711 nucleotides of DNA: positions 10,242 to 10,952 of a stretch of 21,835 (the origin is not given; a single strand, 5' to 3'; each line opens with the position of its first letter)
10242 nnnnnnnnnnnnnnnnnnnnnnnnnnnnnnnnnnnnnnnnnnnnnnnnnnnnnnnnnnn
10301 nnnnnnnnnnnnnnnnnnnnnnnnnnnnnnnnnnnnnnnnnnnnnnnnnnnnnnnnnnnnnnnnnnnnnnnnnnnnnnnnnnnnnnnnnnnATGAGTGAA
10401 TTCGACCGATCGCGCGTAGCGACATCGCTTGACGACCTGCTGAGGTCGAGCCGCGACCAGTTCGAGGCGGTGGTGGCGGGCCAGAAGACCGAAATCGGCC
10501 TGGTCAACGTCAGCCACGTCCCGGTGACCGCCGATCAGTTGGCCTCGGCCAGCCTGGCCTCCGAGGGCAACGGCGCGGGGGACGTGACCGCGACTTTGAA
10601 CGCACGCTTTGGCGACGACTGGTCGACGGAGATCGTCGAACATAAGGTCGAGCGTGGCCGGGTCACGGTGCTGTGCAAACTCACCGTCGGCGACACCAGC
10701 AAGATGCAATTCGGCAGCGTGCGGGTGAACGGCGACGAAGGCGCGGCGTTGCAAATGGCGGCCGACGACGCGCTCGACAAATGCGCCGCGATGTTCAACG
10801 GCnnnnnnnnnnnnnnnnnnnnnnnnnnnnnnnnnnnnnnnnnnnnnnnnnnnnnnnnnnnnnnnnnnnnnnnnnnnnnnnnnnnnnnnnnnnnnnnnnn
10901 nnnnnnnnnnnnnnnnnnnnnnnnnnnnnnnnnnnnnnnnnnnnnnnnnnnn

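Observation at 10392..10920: HyuB carries an in-frame 175-aa N-terminal extension with an uncharacterised conserved core domain that has a standalone paralog in the same window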

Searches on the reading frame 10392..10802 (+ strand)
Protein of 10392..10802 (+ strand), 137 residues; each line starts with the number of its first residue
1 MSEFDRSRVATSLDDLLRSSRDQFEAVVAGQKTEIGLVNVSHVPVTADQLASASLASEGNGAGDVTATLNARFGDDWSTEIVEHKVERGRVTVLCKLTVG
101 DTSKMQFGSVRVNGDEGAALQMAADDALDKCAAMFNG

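Call 43: search_protein_families(library=pfam, alignment_id=A2, max_evalue=1)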
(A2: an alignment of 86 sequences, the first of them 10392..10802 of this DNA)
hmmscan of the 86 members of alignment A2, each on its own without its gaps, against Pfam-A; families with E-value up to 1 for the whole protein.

A. member 1, window:10392-10802:+ (137 aa): 0 families

B. families by the number of members that match (of 86 scanned): 27 families (the first 25 are shown)
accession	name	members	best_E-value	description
PF04098.21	Rad52_Rad22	6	0.0023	Rad52/22 family double-strand break repair protein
PF23493.1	CysS_C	1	0.009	Cysteinyl-tRNA ligase anticodon binding domain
PF19135.5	DUF5818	1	0.021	Protein of unknown function (DUF5818)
PF14477.11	Mso1_C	1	0.028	Mso1, membrane-polarising domain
PF04402.19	SIMPL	1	0.038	Protein of unknown function (DUF541)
PF17853.6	GGDEF_2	1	0.046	GGDEF-like domain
PF11625.14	DUF3253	1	0.052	Protein of unknown function (DUF3253)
PF02362.26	B3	1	0.063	B3 DNA binding domain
PF25197.1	DPC4_N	1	0.069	Diatom pyrenoid component 4 N-terminal motif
PF16365.12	EutK_C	1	0.083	Ethanolamine utilization protein EutK C-terminus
PF19948.4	DUF6410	1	0.087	Family of unknown function (DUF6410)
PF12680.13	SnoaL_2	1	0.092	SnoaL-like domain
PF01609.27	DDE_Tnp_1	1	0.1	Transposase DDE domain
PF02120.21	Flg_hook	1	0.13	Flagellar hook-length control protein FliK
PF19281.4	PHYHIP_C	1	0.14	Phytanoyl-CoA hydroxylase-interacting protein C-terminus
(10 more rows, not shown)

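Call 44: search_solved_structures(query=A2, max_evalue=10, show_alignments=2)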
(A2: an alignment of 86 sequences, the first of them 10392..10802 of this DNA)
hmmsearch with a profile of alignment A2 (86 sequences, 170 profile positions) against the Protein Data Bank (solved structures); distinct sequences matched with E-value up to 10: 4.
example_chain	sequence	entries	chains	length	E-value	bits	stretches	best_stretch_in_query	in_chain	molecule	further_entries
6tmh_G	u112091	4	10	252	1.2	12.6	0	108-145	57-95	Oligomycin sensitivity conferring protein (OSCP)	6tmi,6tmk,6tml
4lmi_A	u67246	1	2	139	1.6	12.2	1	70-107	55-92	Uncharacterized protein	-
4dni_A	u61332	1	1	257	1.7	12.2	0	75-103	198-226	Fusion protein of RNA-editing complex proteins MP42 and MP18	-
7dko_A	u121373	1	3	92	2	11.9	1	121-164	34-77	de novo designed protein AM2M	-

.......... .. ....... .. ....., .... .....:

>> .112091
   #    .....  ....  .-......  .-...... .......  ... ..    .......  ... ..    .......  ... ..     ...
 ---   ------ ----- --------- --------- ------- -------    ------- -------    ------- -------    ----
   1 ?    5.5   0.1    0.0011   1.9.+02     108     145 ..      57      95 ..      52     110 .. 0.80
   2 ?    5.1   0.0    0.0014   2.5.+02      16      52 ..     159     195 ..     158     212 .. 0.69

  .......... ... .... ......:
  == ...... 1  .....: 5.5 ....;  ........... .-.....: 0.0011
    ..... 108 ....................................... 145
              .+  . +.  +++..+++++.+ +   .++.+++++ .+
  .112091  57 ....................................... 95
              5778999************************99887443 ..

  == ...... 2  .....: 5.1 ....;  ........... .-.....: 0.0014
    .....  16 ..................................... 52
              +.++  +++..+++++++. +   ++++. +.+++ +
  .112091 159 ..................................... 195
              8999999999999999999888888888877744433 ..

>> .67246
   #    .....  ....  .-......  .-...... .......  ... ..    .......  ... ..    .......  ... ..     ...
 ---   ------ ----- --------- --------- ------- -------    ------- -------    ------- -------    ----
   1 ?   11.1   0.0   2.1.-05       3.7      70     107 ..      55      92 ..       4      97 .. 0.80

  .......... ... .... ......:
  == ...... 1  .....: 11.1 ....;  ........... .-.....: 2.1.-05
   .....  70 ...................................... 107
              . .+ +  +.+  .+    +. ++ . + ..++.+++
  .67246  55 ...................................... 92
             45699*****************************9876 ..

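Call 72: search_protein_families(library=phrogs, alignment_id=A2, max_evalue=0.01)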
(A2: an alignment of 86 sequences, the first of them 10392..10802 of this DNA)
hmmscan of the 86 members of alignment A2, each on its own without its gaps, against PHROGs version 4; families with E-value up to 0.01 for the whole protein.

A. member 1, window:10392-10802:+ (137 aa): 1 family
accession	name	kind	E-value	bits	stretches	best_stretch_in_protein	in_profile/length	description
phrog_37405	-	unknown function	0.00072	20.4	1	65-133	60-142/221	-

B. families by the number of members that match (of 86 scanned): 4 families
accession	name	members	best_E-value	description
phrog_37405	-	5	0.00072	-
phrog_26475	-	2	0.0017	-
phrog_29733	-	1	0.0037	-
phrog_29211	-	1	0.004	-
